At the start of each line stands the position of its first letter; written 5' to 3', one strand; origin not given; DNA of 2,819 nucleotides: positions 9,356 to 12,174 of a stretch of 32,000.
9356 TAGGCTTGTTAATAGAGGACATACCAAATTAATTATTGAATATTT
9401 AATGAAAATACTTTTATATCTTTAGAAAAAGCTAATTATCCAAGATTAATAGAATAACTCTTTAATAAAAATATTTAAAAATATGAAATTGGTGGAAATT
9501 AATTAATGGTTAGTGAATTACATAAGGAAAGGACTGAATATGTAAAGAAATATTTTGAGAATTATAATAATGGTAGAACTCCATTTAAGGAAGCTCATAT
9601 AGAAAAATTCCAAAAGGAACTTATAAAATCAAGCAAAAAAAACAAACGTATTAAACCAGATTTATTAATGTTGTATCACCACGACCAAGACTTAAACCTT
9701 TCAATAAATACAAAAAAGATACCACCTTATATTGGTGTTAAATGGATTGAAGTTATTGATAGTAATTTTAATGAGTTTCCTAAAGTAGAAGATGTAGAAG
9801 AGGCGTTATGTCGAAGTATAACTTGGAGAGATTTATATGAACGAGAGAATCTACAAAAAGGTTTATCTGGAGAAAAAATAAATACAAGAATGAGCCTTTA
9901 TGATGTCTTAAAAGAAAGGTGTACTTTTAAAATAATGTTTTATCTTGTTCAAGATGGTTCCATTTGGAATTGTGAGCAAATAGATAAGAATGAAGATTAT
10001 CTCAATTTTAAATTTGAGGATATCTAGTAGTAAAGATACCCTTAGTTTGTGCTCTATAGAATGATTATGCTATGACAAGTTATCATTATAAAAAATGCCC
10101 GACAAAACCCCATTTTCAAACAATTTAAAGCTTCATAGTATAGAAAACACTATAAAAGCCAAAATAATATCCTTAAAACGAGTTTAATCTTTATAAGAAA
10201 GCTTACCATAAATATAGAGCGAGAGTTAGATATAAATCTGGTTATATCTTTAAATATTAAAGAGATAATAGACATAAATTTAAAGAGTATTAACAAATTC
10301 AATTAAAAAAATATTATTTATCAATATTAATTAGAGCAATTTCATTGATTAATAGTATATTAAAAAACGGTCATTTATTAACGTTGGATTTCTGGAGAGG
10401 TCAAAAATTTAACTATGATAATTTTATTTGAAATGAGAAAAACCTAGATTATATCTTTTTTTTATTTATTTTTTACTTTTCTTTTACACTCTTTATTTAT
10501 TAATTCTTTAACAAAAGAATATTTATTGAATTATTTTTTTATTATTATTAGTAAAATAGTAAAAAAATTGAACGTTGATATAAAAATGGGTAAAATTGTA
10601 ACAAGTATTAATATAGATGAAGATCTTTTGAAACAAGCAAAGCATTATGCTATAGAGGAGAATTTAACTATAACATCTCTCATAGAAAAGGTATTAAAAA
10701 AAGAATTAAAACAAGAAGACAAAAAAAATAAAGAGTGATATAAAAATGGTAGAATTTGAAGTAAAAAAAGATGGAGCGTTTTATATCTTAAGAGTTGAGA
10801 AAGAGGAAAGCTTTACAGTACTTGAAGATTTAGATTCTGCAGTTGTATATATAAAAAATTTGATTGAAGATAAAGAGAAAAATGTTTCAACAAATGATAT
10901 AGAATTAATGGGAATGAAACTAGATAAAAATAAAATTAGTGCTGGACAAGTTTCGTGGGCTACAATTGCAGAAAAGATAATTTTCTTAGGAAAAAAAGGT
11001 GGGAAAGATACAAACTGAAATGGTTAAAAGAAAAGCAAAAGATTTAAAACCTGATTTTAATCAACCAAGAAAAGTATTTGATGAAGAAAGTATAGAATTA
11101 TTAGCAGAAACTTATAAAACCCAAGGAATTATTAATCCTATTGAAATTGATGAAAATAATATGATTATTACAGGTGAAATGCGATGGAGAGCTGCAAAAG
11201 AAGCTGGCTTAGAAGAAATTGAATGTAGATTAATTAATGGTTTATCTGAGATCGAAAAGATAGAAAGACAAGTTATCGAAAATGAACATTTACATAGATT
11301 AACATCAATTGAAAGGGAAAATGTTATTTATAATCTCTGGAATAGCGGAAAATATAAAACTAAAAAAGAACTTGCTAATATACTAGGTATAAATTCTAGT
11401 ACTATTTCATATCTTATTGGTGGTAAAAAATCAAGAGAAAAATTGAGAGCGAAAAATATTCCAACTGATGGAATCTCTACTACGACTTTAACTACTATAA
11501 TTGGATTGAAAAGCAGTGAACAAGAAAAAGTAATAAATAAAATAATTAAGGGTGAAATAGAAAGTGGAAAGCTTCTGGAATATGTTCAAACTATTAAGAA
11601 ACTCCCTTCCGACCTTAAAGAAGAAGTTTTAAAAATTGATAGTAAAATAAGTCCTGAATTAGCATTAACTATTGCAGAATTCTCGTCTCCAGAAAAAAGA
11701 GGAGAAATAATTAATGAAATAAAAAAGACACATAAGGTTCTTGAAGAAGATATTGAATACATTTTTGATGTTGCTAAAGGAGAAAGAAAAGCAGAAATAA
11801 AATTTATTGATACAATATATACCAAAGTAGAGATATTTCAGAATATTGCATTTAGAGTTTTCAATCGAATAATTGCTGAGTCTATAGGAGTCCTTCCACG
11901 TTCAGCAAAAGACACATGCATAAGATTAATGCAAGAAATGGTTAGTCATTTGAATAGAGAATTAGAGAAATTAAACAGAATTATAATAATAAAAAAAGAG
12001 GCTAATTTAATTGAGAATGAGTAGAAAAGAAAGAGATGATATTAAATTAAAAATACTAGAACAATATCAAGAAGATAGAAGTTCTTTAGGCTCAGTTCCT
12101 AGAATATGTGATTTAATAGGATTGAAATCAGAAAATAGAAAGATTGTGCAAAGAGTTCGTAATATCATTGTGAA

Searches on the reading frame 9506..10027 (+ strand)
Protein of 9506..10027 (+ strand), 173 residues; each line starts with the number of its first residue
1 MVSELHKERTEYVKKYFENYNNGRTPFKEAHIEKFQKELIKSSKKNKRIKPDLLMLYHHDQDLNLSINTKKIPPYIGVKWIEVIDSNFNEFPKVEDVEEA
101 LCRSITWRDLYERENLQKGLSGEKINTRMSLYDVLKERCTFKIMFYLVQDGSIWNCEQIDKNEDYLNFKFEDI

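Call 7: search_protein_families(library=pfam, proteins=[window:9506-10027:+], max_evalue=0.1)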
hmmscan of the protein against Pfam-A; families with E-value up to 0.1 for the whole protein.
window:9506-10027:+ (173 aa): 1 family
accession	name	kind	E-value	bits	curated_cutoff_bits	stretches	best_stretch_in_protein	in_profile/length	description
PF02255.21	PTS_IIA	-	0.04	14.4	27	1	6-61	22-75/94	PTS system, Lactose/Cellobiose specific IIA subunit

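Call 78: search_protein_families(library=padloc, proteins=[window:9506-10027:+], max_evalue=0.001)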
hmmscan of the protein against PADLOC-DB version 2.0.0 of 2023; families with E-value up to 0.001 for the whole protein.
window:9506-10027:+ (173 aa): 0 families

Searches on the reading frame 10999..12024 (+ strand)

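Call 7: search_protein_families(library=pfam, proteins=[window:10999-12024:+], max_evalue=0.1)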
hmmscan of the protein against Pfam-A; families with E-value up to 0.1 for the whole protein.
window:10999-12024:+ (341 aa): 3 families
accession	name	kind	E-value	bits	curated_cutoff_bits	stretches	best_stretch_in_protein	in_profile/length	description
PF02195.25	ParB_N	-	9e-16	58.2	26.3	1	11-95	6-93/95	ParB N-terminal domain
PF07453.19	NUMOD1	-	0.0011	19.6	22.8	1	117-140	14-37/37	NUMOD1 domain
PF01325.25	Fe_dep_repress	-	0.0018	18.9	26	0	109-137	12-40/60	Iron dependent repressor, N-terminal DNA binding domain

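Call 78: search_protein_families(library=padloc, proteins=[window:10999-12024:+], max_evalue=0.001)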
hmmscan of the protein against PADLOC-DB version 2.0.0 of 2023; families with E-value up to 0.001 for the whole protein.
window:10999-12024:+ (341 aa): 3 families
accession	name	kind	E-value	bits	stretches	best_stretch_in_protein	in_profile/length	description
PDLC03229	MTase_II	-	0.00011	19.2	1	9-87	11-92/436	Type II methyltransferase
PDLC02195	IetA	-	0.0005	17.5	0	76-145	324-393/395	-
PDLC03308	MTase_II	-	0.00079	16.5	0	48-93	62-108/419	Type II methyltransferase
